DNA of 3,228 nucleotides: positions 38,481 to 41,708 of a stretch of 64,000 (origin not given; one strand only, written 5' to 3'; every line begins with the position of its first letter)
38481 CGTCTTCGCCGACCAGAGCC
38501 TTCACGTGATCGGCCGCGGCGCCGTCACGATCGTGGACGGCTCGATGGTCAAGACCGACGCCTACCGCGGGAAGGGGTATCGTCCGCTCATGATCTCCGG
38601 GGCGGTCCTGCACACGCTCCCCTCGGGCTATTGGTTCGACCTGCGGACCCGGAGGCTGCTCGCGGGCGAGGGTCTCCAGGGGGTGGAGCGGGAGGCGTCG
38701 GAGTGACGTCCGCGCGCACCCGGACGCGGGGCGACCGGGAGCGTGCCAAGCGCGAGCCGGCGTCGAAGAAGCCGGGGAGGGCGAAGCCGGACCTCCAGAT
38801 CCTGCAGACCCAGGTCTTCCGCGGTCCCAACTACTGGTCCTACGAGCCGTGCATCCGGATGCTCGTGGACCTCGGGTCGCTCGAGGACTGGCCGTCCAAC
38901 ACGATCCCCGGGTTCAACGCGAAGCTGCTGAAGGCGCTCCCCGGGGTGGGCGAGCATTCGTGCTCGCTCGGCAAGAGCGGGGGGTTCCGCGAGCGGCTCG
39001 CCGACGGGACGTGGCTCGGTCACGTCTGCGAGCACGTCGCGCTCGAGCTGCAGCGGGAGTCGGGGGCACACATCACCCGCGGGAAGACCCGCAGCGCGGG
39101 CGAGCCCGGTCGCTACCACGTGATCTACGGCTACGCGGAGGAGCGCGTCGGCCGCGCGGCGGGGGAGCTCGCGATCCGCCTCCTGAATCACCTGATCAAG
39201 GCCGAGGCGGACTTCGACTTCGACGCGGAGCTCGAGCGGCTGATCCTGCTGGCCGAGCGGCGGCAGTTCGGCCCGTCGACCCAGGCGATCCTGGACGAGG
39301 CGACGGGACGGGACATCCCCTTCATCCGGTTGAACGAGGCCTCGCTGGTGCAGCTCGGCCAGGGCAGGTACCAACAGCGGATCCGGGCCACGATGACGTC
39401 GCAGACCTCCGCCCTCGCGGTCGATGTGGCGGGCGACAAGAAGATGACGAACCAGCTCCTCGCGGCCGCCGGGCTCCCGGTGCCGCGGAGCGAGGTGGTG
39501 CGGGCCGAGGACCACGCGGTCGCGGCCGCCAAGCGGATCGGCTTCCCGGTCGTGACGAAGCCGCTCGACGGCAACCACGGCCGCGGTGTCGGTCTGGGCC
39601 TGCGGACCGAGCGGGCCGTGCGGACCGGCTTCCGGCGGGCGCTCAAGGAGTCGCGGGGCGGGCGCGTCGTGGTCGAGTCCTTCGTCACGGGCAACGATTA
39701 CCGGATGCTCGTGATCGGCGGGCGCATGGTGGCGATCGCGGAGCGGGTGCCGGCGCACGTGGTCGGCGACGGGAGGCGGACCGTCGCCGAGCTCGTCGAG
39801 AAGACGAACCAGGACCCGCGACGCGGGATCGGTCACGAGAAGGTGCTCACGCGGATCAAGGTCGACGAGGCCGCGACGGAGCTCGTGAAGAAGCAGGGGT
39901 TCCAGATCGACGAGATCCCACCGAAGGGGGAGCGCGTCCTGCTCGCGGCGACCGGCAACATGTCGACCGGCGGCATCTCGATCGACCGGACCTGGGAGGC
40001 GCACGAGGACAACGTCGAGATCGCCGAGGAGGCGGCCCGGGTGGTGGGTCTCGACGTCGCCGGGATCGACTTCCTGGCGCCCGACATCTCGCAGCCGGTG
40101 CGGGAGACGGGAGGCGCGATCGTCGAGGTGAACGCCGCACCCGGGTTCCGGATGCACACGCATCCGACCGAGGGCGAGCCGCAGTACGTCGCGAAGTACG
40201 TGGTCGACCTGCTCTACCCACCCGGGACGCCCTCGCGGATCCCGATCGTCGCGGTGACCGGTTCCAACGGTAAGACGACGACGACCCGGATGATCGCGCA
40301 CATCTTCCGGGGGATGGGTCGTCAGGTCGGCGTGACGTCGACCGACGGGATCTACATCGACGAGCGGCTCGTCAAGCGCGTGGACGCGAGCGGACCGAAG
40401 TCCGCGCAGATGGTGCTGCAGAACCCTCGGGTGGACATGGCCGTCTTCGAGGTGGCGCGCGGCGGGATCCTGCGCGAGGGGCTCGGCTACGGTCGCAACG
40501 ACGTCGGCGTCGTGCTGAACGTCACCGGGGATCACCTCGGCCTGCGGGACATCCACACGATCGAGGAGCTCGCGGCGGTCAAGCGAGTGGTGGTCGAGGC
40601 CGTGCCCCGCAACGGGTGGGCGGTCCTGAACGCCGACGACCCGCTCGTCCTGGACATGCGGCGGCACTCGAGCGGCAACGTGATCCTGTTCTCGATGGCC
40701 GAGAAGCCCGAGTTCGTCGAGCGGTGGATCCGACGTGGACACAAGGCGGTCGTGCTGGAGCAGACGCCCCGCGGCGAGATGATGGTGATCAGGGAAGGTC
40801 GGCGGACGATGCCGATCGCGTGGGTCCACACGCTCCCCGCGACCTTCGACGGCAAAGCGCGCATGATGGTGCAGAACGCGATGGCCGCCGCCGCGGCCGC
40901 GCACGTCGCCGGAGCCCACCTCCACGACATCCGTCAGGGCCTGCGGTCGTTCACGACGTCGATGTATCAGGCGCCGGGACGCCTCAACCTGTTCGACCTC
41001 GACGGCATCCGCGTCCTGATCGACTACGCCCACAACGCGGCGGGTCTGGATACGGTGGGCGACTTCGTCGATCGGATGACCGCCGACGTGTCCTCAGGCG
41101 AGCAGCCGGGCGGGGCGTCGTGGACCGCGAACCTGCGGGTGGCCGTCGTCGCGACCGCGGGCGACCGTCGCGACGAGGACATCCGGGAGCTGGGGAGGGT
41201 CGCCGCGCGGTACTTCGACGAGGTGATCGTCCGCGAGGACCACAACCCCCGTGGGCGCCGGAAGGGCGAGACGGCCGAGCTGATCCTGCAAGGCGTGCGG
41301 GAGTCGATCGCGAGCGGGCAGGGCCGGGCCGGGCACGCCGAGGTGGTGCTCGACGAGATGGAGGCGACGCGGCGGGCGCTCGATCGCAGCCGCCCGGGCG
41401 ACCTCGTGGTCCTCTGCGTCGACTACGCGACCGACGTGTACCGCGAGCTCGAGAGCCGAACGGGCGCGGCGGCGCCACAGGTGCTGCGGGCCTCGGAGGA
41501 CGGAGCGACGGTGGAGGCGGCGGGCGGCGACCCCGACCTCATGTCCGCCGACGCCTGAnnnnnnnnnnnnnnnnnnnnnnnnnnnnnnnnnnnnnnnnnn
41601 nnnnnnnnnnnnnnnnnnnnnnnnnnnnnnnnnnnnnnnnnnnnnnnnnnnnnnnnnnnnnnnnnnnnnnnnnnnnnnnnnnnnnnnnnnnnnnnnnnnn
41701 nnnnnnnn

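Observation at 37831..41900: Complete cyanophycin synthesis/degradation pair (cphB-cphA) in a high-GC actinobacterial context, flanked by an HD-GYP phosphodiesterase and a DksA-like zinc-finger gene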

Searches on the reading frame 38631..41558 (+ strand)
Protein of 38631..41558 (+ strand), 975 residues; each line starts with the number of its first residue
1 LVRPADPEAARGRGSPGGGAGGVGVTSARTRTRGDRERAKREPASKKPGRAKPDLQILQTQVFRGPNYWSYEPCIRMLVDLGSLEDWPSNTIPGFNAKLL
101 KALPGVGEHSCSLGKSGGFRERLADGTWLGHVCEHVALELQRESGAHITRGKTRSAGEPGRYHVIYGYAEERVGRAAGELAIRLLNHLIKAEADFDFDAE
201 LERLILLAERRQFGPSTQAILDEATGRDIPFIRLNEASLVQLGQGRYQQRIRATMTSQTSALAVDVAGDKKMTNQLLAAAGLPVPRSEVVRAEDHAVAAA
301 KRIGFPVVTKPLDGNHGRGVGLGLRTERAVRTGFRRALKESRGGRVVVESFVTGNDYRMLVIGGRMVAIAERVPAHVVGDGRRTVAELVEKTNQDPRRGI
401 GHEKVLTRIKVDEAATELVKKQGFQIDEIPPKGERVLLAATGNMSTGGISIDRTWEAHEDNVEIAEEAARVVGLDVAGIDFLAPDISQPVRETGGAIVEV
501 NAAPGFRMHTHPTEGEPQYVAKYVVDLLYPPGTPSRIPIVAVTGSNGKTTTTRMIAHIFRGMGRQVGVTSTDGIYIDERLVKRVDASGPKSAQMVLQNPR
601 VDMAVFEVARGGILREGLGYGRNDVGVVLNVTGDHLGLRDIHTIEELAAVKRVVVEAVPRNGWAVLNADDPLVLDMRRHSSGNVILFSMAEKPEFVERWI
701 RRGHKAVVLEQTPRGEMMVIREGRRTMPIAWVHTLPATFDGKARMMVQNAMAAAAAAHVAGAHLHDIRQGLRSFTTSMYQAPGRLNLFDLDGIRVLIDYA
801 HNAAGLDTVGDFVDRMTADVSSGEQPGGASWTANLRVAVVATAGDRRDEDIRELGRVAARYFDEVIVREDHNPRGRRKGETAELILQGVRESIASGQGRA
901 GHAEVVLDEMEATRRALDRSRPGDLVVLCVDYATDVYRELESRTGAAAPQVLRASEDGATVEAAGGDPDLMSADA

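Call 9: search_protein_families(library=pfam, proteins=[window:38631-41558:+], max_evalue=0.01)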
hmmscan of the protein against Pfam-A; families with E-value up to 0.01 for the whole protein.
window:38631-41558:+ (975 aa): 10 families
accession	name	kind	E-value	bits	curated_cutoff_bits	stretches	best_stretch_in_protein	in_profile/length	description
PF18921.5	Cyanophycin_syn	-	1.3e-39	135.1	27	1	77-190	2-115/115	Cyanophycin synthase-like N-terminal domain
PF08245.18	Mur_ligase_M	-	2.3e-24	86.9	24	1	542-756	1-199/200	Mur ligase middle domain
PF08443.16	RimK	-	3.2e-11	43.6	21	1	267-373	1-106/188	RimK-like ATP-grasp domain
PF02875.26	Mur_ligase_C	-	7.5e-10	40.2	28.4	1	783-929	1-124/127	Mur ligase, glutamate ligase domain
PF02786.22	CPSase_L_D2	-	1.2e-07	32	19.8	1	269-354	1-91/211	Carbamoyl-phosphate synthase L chain, ATP binding domain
PF13549.11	ATP-grasp_5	-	1.5e-07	31.5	27.6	1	272-339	14-86/221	ATP-grasp domain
PF02222.28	ATP-grasp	-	8.1e-06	26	27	1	276-353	2-77/179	ATP-grasp domain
PF07478.18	Dala_Dala_lig_C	-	0.0012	18.8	24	0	276-368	1-100/204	D-ala D-ala ligase C-terminus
PF19842.5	YqeC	-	0.002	18.8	27.6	1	540-581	1-42/145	YqeC protein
PF01071.24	GARS_A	-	0.0028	17.9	27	1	268-361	1-98/194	Phosphoribosylglycinamide synthetase, ATP-grasp (A) domain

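Call 10: search_protein_families(library=ncbifam, proteins=[window:38631-41558:+], max_evalue=0.01)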
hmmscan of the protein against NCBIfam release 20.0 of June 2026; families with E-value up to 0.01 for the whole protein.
window:38631-41558:+ (975 aa): 67 families (the best 25 are shown)
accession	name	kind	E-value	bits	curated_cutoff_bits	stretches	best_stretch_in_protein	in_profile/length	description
TIGR02068.2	cya_phycin_syn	equivalog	0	1174.2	850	1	56-942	1-860/862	cyanophycin synthetase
NF010623.0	PRK14016.1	subfamily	0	1124.3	877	1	55-944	1-864/871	cyanophycin synthetase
NF002688.0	PRK02471.1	equivalog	6.5e-64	216.6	425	1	214-530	432-753/756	bifunctional glutamate--cysteine ligase GshA/glutathione synthetase GshB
TIGR03103.1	trio_acet_GNAT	equivalog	6.7e-54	183.3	569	1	212-531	239-543/547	N-acetylglutaminylglutamine synthetase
TIGR01435.1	glu_cys_lig_rel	equivalog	2.4e-42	145.1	656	1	202-529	402-719/719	bifunctional glutamate--cysteine ligase/glutathione synthetase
NF001126.0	PRK00139.1-4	equivalog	1.6e-37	129.2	373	1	535-928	102-454/486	UDP-N-acetylmuramoyl-L-alanyl-D-glutamate--2,6-diaminopimelate ligase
TIGR01085.1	murE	subfamily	2.6e-32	112.4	257.3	1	535-928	83-443/472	UDP-N-acetylmuramyl-tripeptide synthetase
NF001124.0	PRK00139.1-2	equivalog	2.6e-32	112.2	476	1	514-928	89-464/500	UDP-N-acetylmuramoyl-L-alanyl-D-glutamate--2,6-diaminopimelate ligase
NF008896.0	PRK11929.1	equivalog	1.2e-28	99.5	1023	2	537-804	604-844/965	bifunctional UDP-N-acetylmuramoyl-L-alanyl-D-glutamate--2,6-diaminopimelate ligase MurE/UDP-N-acetylmuramoyl-tripeptide--D-alanyl-D-alanine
NF010628.0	PRK14022.1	equivalog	2.4e-23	82.7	536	1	536-938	110-461/483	UDP-N-acetylmuramoyl-L-alanyl-D-glutamate--L-lysine ligase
NF053645.1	pMurC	equivalog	4.4e-23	81.7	560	2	537-694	102-250/492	pseudomurein biosynthesis peptide ligase pMurC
TIGR00768.1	rimK_fam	subfamily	7.6e-21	74.7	143.4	2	263-372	81-193/276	RimK family alpha-L-glutamate ligase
NF001123.0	PRK00139.1-1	equivalog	5e-18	65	586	1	535-929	105-462/493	UDP-N-acetylmuramoyl-L-alanyl-D-glutamate--2,6-diaminopimelate ligase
NF053648.1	pMurE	equivalog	2.7e-17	62.6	600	1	540-807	101-342/464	pseudomurein biosynthesis peptide ligase pMurE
TIGR02144.1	LysX_arch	equivalog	3.5e-17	62.4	275.6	1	263-376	81-197/281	lysine biosynthesis protein LysX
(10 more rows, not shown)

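Call 14: find_encoding_contigs(protein=window:38703-41558:+, flank=10000, max_places=6)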
Protein window:38703-41558:+ (951 aa): no gene with exactly this product is on record in the collection.

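Call 17: find_related_loci(query=window:38703-41558:+, collection=genome_contigs, flank=8000)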
Query window:38703-41558:+ (951 aa) in genome_contigs; peptide patterns used: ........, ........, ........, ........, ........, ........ (x = any residue, [..] = any of these).
599 stretches matched a pattern (row limit reached: there are more); 568 encode a relative of the query (tblastn E <= 1e-3); the best 80 are kept; 80 distinct loci.
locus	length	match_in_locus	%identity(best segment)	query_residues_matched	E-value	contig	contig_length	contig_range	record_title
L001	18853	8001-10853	96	1-951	0e+0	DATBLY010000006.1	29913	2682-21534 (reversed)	MAG TPA_asm: Actinomycetota bacterium isolate SMAG_U3984 k141_405110, whole genome shotgun sequence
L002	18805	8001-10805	90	1-935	0e+0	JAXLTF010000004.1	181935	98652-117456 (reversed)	MAG: Actinomycetota bacterium isolate STL-ACT54 C1.64.fa-4, whole genome shotgun sequence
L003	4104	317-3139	84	7-947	0e+0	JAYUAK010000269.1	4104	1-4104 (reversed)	MAG: Actinomycetota bacterium isolate GFS_6474 GFS_6474_268, whole genome shotgun sequence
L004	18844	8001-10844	84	1-948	0e+0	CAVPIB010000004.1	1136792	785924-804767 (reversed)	MAG: uncultured Actinomycetes bacterium isolate MFD09964.bin.1.67 genome assembly, contig: contig_31714, whole genome sh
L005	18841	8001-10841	83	1-947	0e+0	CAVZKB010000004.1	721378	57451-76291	MAG: uncultured Actinomycetes bacterium isolate MFD05442.bin.1.261 genome assembly, contig: contig_1577, whole genome sh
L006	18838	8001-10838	84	1-948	0e+0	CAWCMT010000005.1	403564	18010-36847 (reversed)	MAG: uncultured Actinomycetes bacterium isolate MFD05442.bin.2.3 genome assembly, contig: contig_38914, whole genome sho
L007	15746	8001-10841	84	1-947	0e+0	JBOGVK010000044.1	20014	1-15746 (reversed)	MAG: Actinomycetota bacterium isolate TC-S_metawrap_bin.157 k127_295075, whole genome shotgun sequence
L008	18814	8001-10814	83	8-947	0e+0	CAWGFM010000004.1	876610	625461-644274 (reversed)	MAG: uncultured Actinomycetes bacterium isolate MFD05567.bin.1.91 genome assembly, contig: contig_74831, whole genome sh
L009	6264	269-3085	83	6-947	0e+0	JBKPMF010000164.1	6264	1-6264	MAG: Actinomycetota bacterium isolate GS_HAYS_MAG_00073 GS_HAYS_000000160352, whole genome shotgun sequence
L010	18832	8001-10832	84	1-946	0e+0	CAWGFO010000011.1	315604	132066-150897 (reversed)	MAG: uncultured Actinomycetes bacterium isolate MFD05674.bin.1.236 genome assembly, contig: contig_72775, whole genome s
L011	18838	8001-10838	84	2-947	0e+0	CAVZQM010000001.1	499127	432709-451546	MAG: uncultured Actinomycetes bacterium isolate MFD05747.bin.2.197 genome assembly, contig: contig_10875, whole genome s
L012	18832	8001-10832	83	1-946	0e+0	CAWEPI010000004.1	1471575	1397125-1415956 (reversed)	MAG: uncultured Actinomycetes bacterium isolate MFD02159.bin.1.80 genome assembly, contig: contig_30547, whole genome sh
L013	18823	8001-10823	83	5-947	0e+0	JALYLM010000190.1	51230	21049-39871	MAG: Actinomycetota bacterium isolate AFD bin39 SD1484-86_k127_521070, whole genome shotgun sequence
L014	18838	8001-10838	81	1-947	0e+0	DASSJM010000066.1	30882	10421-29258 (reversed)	MAG TPA_asm: Actinomycetota bacterium isolate SMAG_U1115 k141_38585, whole genome shotgun sequence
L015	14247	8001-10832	83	1-946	0e+0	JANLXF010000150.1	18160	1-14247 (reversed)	MAG: Actinomycetes bacterium isolate OTE_20_metabat_100 OTE_20_k141_2831698, whole genome shotgun sequence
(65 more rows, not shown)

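Call 43: search_solved_structures(query=window:38703-41555:+, show_alignments=1, max_evalue=1e-20)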
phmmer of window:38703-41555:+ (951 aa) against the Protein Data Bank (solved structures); distinct sequences matched with E-value up to 1e-20: 9.
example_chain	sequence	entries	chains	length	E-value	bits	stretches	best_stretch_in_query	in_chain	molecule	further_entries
7lg5_A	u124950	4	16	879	1.1e-253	847.7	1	32-910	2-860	Cyanophycin synthase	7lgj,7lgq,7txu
7txv_A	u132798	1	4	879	2.5e-253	846.4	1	32-910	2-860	Cyanophycin synthase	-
7wac_A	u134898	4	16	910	7.5e-234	782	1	32-910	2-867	Cyanophycin synthase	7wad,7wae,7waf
7lgn_A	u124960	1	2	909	2.6e-212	710.7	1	32-917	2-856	Cyanophycin synthase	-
7lgm_A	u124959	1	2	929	6.2e-208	696.2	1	32-911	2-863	Cyanophycin synthase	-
7ta5_A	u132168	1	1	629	3.5e-62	214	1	189-604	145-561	Glutathione synthase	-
8fxh_A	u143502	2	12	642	7.3e-61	209.6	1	170-603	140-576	RimK domain-containing protein ATP-grasp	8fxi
3ln7_A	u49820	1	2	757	1.8e-42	148.7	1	177-506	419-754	Glutathione biosynthesis bifunctional protein gshAB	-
3ln6_A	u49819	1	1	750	3.5e-35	124.6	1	192-506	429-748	Glutathione biosynthesis bifunctional protein gshAB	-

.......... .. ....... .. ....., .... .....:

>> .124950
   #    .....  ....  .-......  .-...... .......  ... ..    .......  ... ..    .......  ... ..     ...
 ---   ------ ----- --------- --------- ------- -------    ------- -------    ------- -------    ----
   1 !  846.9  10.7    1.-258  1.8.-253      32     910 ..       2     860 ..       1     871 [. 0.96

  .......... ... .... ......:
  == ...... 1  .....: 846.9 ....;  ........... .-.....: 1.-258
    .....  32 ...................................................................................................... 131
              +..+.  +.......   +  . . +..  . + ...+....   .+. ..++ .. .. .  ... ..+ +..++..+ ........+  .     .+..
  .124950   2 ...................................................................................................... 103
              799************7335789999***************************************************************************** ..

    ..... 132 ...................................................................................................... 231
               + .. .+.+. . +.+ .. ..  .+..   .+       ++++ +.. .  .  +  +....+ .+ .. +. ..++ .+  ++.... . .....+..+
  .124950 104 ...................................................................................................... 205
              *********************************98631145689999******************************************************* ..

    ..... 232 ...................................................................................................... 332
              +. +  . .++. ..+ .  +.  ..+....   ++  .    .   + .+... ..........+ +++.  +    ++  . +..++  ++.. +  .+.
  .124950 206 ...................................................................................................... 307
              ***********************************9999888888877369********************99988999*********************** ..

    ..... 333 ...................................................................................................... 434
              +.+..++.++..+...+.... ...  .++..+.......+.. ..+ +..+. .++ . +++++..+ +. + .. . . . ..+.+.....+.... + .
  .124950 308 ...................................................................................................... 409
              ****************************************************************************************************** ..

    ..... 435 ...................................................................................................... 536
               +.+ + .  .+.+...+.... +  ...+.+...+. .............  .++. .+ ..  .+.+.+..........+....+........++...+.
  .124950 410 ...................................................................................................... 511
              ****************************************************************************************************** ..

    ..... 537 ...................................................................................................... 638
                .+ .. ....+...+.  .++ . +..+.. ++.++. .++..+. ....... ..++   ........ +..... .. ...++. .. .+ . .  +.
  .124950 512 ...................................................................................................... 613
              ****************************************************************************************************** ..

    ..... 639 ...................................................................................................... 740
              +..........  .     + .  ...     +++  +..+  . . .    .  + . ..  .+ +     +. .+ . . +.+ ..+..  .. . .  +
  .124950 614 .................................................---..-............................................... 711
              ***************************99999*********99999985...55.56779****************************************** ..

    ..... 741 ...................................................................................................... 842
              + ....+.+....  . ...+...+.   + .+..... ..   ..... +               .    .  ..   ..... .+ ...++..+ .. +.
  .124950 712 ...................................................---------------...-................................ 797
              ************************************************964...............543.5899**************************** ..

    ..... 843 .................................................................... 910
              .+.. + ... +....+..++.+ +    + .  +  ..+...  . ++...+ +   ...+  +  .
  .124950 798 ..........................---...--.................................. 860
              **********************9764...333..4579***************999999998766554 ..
